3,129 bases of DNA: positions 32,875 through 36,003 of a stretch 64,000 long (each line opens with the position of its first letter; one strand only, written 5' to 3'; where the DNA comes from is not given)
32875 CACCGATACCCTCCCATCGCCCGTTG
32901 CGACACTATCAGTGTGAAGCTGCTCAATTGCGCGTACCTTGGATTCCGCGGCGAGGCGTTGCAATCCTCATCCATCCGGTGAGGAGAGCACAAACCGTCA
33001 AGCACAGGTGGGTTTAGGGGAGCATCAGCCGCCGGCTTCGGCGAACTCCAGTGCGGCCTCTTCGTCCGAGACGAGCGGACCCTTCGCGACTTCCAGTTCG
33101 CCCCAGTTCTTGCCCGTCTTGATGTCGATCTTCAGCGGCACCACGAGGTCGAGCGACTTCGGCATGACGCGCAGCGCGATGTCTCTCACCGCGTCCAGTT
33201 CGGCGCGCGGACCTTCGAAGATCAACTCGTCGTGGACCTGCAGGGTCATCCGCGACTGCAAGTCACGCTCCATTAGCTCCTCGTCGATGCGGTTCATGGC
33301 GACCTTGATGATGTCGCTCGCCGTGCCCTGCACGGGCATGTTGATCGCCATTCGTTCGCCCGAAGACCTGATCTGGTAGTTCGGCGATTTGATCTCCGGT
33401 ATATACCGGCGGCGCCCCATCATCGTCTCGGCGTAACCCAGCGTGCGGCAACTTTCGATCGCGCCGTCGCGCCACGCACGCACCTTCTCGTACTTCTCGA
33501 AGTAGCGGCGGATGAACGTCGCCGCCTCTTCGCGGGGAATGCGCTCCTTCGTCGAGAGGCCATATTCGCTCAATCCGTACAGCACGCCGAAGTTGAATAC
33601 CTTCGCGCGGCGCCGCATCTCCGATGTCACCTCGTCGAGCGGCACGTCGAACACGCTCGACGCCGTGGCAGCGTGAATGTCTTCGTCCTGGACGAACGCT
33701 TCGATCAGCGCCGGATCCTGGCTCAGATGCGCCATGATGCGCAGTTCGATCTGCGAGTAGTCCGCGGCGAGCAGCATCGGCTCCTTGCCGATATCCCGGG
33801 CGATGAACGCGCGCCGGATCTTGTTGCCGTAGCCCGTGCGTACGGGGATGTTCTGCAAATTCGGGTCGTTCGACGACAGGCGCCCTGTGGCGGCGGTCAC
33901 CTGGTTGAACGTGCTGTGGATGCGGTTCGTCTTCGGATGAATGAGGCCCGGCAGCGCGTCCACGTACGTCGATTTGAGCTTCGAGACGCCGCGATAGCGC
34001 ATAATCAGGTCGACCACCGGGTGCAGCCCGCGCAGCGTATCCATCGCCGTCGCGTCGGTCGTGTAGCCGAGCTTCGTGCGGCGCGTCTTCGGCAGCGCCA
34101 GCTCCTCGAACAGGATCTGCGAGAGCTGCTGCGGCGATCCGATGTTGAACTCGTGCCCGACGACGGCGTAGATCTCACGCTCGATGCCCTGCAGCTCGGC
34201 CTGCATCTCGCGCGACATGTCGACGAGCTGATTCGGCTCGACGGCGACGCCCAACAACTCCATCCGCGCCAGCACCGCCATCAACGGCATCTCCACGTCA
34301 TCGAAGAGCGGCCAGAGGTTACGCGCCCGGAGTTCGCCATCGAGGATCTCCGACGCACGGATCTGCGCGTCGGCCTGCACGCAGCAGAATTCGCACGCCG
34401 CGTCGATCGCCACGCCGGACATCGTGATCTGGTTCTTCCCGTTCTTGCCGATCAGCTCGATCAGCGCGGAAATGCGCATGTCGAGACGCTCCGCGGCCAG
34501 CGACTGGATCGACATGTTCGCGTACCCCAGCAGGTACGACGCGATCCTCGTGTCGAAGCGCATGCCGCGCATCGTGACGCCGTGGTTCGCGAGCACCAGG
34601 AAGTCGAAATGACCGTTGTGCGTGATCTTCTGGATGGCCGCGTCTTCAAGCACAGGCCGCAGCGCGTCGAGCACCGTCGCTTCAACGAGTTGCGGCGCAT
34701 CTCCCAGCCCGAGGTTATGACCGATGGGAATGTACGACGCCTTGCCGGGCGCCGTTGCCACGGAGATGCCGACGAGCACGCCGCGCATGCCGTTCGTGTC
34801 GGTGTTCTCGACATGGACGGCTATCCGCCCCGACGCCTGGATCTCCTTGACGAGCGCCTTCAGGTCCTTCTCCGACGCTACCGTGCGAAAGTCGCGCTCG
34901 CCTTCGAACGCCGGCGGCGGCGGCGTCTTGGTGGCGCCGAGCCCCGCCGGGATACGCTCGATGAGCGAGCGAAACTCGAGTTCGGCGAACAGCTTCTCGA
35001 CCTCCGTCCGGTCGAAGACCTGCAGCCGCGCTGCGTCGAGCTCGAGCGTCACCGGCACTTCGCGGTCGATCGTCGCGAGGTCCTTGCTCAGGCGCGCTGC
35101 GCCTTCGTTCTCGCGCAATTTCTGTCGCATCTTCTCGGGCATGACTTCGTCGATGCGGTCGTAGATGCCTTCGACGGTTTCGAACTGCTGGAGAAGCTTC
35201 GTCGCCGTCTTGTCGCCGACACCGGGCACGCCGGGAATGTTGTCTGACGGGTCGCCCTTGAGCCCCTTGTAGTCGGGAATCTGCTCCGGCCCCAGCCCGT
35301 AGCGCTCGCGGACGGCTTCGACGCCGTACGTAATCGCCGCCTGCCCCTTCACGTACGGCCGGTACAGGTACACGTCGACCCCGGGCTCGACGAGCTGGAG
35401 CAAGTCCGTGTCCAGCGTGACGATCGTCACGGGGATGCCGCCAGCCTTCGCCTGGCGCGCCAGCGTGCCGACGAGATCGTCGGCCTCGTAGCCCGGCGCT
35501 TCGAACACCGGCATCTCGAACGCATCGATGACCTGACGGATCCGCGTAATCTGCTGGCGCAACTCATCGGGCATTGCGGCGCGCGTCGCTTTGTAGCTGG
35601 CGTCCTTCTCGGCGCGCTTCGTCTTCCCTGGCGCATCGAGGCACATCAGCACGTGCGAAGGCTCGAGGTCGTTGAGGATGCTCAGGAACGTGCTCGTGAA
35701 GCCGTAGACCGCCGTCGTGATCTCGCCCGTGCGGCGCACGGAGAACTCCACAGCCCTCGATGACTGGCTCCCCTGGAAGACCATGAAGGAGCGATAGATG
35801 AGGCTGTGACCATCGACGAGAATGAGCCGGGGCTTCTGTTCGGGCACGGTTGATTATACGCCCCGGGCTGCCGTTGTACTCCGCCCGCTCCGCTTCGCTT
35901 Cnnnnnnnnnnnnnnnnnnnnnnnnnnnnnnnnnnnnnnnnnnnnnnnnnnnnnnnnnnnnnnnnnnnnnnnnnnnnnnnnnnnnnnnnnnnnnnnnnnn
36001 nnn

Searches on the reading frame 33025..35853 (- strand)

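Call 34: search_protein_families(library=pfam, proteins=[window:33025-35853:-], max_evalue=0.001)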
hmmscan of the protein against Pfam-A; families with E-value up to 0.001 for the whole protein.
window:33025-35853:- (942 aa): 5 families
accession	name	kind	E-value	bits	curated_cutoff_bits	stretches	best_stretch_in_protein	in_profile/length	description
PF00476.26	DNA_pol_A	-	1.9e-153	511.4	34.3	1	542-919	3-381/381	DNA polymerase family A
PF02739.22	5_3_exonuc_N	-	7.3e-47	159.6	34.3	1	9-186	1-164/164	5'-3' exonuclease, N-terminal resolvase-like domain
PF01367.25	5_3_exonuc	-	2.6e-33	114.8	40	1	188-282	2-96/97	5'-3' exonuclease, C-terminal SAM fold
PF01612.26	DNA_pol_A_exo1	-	3e-18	66.6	23.6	1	323-464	2-134/173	3'-5' exonuclease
PF22619.2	DNA_polI_exo1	-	2.2e-06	27.9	27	1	397-476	39-120/140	DNA polymerase I, ribonuclease H-like domain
